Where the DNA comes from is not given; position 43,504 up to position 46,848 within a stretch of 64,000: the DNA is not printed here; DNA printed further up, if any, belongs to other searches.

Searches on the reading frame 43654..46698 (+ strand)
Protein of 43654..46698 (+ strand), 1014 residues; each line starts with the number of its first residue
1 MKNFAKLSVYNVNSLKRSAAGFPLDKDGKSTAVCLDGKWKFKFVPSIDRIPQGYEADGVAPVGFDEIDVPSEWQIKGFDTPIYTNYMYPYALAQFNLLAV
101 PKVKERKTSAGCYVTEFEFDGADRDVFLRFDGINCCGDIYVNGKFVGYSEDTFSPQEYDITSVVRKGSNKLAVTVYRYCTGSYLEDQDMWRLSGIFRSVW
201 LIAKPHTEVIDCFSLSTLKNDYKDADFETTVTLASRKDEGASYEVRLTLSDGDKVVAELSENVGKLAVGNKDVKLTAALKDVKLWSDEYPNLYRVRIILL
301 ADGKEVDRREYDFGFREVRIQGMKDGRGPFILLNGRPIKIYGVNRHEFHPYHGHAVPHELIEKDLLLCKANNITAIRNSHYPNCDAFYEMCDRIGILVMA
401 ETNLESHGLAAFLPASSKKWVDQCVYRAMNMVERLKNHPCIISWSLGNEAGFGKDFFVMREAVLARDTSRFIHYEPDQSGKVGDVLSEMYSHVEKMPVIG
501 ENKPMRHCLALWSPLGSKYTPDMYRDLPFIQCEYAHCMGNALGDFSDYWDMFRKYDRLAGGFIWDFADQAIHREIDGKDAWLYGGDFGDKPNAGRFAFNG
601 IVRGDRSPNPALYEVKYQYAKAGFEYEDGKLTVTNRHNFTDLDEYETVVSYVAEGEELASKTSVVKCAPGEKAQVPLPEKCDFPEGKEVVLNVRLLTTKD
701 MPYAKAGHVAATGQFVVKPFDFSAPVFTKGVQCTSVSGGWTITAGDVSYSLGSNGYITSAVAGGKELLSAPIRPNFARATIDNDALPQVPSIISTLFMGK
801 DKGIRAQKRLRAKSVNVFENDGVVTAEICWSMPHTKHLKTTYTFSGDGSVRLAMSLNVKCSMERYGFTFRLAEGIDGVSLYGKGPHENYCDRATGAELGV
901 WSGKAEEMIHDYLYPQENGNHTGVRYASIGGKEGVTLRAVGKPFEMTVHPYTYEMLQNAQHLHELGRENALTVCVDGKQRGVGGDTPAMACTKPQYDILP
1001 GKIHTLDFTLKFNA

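Call 66: search_protein_families(library=pfam, proteins=[window:43654-46698:+], max_evalue=0.00001)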
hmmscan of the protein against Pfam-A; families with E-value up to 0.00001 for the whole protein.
window:43654-46698:+ (1014 aa): 6 families
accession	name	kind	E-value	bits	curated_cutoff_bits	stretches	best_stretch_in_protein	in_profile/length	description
PF02836.23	Glyco_hydro_2_C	-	8e-82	275.2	21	1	331-621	8-299/302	Glycosyl hydrolases family 2, TIM barrel domain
PF02929.23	Bgal_small_N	-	2.6e-57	194.8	25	1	747-1009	5-247/248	Beta galactosidase small chain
PF02837.24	Glyco_hydro_2_N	-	1e-32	113.8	28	1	35-205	4-169/169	Glycosyl hydrolases family 2, sugar binding domain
PF16353.11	LacZ_4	-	2.3e-21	76.3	27.3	1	631-717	1-86/87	Beta-galactosidase, domain 4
PF00703.27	Glyco_hydro_2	-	2.2e-15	57.8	23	1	216-316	10-109/109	Glycosyl hydrolases family 2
PF22666.2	Glyco_hydro_2_N2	-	1.9e-10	41.5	27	1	93-176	35-118/167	Glycosyl hydrolase 2 galactose-binding domain-like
